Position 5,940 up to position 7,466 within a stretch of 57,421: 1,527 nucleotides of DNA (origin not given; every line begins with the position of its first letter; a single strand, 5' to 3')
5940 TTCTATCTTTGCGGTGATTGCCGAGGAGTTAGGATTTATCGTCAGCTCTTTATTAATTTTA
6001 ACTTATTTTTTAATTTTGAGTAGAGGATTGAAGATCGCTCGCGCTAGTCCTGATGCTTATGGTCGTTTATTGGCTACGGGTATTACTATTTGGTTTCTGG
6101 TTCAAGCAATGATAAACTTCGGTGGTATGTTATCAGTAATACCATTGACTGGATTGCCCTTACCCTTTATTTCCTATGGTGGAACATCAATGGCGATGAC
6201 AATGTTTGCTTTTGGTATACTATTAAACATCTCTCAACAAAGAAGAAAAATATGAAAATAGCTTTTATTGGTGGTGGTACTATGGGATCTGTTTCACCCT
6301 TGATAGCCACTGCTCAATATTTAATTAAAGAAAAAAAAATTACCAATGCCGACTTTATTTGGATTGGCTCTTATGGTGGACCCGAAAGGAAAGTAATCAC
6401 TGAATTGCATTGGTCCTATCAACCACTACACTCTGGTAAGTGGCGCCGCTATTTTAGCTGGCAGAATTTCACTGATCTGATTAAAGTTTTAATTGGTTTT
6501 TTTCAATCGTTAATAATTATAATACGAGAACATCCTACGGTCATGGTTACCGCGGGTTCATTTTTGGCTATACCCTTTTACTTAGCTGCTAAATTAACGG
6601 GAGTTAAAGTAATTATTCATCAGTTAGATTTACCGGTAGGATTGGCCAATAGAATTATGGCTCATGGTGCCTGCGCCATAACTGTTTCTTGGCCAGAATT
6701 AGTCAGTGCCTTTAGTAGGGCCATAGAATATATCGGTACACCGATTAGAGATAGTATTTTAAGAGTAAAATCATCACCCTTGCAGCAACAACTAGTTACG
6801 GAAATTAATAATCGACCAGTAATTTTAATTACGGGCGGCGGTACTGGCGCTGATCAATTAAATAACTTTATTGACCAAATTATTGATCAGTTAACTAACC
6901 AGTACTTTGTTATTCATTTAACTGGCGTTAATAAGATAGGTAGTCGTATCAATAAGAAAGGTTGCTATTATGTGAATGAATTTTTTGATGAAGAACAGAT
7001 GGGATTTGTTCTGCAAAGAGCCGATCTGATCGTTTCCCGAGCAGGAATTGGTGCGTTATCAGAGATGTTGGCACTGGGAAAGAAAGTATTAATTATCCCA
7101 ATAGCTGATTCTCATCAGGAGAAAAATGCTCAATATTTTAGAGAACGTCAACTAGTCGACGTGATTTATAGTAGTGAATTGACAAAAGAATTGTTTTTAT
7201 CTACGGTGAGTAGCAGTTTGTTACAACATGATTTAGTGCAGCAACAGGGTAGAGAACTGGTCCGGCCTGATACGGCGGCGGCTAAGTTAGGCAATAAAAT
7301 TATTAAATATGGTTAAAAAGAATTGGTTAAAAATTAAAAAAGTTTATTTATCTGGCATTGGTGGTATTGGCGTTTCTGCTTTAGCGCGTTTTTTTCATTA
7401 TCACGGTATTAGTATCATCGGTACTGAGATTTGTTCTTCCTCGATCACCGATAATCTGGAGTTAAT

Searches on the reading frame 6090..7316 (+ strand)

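Call 19: search_protein_families(library=pfam, proteins=[window:6090-7316:+])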
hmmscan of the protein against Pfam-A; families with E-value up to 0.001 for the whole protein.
window:6090-7316:+ (408 aa): 2 families
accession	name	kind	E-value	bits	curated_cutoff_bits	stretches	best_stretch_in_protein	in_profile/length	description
PF03033.26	Glyco_transf_28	-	8.5e-23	81.4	26.2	1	57-194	1-134/139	Glycosyltransferase family 28 N-terminal domain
PF04101.22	Glyco_tran_28_C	-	3.7e-21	76.3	22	1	244-376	1-140/166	Glycosyltransferase family 28 C-terminal domain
